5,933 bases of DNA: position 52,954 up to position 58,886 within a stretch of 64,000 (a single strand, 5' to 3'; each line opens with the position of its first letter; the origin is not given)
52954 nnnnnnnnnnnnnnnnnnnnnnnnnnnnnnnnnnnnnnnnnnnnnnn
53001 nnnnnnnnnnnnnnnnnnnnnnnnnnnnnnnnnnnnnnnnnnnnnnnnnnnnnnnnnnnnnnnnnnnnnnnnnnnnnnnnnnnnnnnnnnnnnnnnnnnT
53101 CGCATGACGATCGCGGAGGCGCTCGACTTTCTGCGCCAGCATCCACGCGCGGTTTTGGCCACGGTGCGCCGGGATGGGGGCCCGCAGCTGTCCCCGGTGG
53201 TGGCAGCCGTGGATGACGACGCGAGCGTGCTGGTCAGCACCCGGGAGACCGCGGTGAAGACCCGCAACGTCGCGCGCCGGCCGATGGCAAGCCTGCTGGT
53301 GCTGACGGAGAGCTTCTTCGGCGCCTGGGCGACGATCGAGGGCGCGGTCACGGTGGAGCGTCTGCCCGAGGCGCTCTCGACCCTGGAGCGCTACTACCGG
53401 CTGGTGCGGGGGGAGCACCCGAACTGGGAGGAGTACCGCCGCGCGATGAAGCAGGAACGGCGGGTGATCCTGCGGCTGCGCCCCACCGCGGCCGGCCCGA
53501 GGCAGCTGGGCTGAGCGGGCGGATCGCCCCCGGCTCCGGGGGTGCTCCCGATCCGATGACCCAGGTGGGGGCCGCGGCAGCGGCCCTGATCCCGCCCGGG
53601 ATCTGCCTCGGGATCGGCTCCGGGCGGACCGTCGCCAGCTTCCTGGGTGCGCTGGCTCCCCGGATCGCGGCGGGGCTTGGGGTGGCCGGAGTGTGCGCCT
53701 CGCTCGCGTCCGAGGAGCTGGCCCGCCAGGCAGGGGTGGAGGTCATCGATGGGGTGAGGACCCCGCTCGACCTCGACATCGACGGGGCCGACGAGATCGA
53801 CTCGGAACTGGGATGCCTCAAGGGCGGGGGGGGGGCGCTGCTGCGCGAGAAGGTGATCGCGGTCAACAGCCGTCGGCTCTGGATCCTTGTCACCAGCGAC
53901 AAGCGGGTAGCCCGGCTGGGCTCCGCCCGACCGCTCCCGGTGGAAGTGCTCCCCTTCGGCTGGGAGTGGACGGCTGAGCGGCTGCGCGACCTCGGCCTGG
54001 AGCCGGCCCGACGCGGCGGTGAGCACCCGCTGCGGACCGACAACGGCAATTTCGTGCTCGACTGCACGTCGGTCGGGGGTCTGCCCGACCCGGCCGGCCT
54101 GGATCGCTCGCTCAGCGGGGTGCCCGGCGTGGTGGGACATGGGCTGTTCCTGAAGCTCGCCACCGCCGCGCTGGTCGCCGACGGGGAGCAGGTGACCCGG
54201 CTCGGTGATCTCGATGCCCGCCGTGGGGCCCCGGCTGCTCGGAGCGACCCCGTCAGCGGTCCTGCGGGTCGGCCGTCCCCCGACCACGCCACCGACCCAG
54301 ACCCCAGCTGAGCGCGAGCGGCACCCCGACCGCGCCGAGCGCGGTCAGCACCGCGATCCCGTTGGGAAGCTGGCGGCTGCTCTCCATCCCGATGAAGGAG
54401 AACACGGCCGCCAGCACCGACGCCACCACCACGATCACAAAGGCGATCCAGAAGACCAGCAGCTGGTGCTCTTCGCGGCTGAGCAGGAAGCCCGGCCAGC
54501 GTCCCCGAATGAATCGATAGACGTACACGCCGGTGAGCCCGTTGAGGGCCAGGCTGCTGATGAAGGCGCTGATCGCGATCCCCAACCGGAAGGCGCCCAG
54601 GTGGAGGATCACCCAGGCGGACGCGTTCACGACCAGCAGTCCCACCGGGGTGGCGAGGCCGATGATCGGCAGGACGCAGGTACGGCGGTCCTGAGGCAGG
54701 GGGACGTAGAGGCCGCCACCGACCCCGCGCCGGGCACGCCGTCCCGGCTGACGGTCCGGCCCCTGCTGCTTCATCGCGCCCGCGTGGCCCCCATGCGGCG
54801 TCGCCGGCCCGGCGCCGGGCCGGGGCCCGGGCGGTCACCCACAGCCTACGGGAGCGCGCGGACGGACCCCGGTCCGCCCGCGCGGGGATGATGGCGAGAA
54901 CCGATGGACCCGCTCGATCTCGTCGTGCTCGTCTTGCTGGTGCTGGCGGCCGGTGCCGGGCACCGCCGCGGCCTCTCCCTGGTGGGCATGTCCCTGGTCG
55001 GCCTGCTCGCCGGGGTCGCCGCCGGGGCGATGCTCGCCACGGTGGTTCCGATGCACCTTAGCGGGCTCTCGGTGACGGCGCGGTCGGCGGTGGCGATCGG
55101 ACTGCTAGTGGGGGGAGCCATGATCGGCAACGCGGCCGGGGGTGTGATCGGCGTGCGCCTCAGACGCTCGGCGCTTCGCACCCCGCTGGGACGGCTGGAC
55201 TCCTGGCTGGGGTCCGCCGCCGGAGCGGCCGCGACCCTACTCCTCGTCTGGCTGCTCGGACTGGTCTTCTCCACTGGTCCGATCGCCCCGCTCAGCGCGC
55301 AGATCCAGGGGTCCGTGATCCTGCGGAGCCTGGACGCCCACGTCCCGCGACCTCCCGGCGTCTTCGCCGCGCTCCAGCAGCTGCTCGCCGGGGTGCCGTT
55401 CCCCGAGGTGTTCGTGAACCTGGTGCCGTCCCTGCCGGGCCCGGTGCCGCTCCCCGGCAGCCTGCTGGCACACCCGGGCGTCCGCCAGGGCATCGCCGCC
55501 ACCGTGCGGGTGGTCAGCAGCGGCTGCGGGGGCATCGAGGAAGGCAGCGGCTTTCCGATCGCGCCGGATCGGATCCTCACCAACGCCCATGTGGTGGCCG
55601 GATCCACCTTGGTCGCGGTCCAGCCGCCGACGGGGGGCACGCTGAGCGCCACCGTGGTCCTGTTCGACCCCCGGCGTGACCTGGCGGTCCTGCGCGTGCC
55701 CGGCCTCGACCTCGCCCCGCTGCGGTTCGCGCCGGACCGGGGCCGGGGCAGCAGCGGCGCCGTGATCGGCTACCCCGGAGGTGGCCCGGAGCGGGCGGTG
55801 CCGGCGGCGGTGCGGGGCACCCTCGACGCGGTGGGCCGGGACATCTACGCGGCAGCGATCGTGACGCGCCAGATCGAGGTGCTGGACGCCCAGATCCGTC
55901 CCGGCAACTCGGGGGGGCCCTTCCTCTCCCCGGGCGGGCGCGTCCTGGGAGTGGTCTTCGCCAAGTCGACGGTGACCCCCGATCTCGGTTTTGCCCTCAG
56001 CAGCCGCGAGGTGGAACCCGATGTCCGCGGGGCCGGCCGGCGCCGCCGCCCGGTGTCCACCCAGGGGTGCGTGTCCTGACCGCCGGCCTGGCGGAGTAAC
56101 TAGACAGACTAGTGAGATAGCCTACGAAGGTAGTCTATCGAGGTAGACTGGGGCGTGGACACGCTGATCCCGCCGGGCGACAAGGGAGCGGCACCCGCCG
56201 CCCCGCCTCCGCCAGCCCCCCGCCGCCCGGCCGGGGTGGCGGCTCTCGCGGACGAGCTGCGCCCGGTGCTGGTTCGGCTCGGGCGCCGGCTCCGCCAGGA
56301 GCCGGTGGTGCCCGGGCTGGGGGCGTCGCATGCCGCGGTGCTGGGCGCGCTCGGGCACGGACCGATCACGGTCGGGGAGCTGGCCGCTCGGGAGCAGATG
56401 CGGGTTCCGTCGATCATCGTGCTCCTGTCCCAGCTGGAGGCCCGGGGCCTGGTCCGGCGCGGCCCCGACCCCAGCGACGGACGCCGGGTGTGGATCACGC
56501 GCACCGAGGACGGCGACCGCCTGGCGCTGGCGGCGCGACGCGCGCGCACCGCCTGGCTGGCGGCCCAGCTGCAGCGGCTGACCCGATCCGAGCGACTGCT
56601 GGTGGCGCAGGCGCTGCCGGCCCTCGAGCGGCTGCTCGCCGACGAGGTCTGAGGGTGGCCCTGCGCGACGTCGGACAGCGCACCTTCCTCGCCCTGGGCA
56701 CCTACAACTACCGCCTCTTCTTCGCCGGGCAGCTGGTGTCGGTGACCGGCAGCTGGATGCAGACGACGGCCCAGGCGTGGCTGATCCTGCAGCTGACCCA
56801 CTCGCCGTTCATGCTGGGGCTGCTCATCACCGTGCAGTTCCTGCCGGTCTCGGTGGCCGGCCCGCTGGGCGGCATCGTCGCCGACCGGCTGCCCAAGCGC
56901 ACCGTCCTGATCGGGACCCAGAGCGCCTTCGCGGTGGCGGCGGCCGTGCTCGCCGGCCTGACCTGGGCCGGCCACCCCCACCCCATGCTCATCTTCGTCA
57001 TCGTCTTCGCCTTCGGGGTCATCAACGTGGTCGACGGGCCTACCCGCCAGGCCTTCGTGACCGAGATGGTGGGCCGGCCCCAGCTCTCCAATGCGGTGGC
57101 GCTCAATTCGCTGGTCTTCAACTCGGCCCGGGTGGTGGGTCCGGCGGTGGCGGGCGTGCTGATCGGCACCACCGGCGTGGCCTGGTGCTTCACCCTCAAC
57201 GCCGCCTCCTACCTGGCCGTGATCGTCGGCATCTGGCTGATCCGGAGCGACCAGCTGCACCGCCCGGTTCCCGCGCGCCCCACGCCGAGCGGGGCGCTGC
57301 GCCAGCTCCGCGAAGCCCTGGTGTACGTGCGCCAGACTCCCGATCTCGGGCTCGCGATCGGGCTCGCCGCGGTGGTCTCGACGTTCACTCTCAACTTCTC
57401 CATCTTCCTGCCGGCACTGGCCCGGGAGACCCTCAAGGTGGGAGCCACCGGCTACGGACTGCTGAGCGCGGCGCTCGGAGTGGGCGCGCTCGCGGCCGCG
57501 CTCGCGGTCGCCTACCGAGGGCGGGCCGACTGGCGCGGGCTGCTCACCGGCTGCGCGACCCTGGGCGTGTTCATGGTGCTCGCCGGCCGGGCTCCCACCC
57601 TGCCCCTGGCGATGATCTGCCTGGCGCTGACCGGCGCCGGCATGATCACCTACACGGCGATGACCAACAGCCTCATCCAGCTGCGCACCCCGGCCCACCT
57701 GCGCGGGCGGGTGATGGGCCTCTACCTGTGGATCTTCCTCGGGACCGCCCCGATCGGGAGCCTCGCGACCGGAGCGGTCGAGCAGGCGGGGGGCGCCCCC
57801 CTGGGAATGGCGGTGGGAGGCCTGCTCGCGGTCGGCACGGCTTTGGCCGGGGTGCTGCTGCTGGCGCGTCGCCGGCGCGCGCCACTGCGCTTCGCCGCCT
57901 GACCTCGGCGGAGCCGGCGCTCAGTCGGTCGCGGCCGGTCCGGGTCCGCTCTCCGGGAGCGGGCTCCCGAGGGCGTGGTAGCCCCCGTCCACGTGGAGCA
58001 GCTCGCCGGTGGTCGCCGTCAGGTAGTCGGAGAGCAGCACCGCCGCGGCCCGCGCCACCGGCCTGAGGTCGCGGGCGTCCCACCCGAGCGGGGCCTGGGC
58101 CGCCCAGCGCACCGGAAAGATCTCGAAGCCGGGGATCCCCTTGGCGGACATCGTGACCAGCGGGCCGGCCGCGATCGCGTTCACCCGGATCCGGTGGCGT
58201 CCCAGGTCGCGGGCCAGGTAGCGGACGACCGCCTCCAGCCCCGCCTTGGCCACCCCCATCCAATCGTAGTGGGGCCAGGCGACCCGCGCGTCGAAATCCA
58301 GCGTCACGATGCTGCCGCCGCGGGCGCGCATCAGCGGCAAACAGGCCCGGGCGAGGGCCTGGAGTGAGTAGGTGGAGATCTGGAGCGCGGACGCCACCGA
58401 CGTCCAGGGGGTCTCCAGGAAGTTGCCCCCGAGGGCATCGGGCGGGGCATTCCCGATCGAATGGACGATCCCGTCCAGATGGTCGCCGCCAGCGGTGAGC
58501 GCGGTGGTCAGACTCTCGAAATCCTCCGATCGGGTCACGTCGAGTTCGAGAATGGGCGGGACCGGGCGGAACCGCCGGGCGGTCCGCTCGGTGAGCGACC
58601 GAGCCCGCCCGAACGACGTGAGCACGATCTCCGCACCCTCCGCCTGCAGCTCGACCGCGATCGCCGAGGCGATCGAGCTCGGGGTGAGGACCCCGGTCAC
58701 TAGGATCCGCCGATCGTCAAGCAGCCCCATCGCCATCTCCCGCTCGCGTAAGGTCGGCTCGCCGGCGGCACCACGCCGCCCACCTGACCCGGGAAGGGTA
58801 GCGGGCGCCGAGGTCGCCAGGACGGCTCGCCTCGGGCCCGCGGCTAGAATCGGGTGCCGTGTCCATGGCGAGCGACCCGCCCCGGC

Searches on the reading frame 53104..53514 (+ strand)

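Call 58: search_protein_families(library=pfam, max_evalue=0.00001, proteins=[window:53104-53514:+])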
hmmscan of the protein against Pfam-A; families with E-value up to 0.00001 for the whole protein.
window:53104-53514:+ (136 aa): 1 family
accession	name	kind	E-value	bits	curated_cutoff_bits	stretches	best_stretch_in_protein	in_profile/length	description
PF01243.27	PNPOx_N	-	2.7e-15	57.2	28.1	1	5-128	4-114/120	Pyridoxamine 5'-phosphate oxidase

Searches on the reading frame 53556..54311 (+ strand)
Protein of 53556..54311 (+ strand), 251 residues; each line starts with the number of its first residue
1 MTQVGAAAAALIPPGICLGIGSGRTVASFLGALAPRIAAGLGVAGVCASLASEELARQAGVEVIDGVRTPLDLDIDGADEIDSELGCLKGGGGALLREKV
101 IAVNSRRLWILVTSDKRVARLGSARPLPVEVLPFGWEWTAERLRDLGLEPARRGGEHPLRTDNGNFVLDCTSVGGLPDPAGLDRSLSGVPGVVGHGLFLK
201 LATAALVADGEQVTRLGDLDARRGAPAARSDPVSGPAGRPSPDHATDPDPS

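Call 58: search_protein_families(library=pfam, max_evalue=0.00001, proteins=[window:53556-54311:+])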
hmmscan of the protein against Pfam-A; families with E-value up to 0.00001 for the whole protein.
window:53556-54311:+ (251 aa): 1 family
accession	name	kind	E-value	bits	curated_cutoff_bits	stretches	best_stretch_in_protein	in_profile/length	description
PF06026.20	Rib_5-P_isom_A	-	4.6e-49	166.8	26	1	45-210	2-171/173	Ribose 5-phosphate isomerase A (phosphoriboisomerase A)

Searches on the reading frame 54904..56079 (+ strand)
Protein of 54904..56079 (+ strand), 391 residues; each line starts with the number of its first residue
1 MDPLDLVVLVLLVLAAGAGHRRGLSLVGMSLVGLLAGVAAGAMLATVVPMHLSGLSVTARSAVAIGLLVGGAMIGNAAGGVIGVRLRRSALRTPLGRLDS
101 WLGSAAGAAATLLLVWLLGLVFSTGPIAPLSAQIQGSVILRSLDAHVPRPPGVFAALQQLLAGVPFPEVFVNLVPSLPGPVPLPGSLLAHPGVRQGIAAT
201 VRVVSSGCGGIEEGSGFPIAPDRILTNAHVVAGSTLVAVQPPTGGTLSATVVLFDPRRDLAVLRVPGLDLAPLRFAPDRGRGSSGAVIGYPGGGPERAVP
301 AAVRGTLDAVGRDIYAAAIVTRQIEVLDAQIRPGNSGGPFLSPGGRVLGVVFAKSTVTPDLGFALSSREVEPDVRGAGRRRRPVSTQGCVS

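Call 58: search_protein_families(library=pfam, max_evalue=0.00001, proteins=[window:54904-56079:+])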
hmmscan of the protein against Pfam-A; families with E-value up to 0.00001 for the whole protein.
window:54904-56079:+ (391 aa): 3 families
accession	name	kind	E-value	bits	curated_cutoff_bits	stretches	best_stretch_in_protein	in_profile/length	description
PF13365.12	Trypsin_2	-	6.7e-24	85.7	27.6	1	214-350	1-144/144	Trypsin-like peptidase domain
PF02674.22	Colicin_V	-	2.5e-15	57.2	29.3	1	4-147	1-143/144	Colicin V production protein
PF00089.32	Trypsin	-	8.1e-08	32.8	20.6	1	215-354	28-198/220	Trypsin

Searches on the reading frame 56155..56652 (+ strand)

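Call 58: search_protein_families(library=pfam, max_evalue=0.00001, proteins=[window:56155-56652:+])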
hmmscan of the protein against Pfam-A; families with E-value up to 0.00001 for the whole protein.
window:56155-56652:+ (165 aa): 3 families
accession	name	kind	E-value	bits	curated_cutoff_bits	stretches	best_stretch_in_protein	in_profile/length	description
PF12802.13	MarR_2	-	1.3e-11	44.9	27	1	54-111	2-61/61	MarR family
PF01047.28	MarR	-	1.3e-08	35.1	24.6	1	68-112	15-59/59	MarR family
PF17782.7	DprA_WH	-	3.8e-07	30.5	22.9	1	52-104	7-59/61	DprA winged helix domain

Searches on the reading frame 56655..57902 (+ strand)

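Call 58: search_protein_families(library=pfam, max_evalue=0.00001, proteins=[window:56655-57902:+])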
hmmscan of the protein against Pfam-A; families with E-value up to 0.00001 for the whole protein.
window:56655-57902:+ (415 aa): 2 families
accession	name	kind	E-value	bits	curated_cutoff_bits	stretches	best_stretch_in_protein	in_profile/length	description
PF05977.19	MFS_3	-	2e-58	198.5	27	1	17-398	10-389/524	Transmembrane secretion effector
PF07690.21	MFS_1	-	2e-35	122.8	33.4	1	23-360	2-338/347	Major Facilitator Superfamily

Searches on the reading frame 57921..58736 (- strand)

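Call 58: search_protein_families(library=pfam, max_evalue=0.00001, proteins=[window:57921-58736:-])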
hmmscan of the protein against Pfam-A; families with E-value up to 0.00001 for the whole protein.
window:57921-58736:- (271 aa): 2 families
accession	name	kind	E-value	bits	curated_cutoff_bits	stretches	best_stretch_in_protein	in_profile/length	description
PF13561.12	adh_short_C2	-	1.5e-67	228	27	1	15-254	1-236/236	Enoyl-(Acyl carrier protein) reductase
PF00106.31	adh_short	-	1.2e-15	58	26.6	1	11-198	3-187/195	short chain dehydrogenase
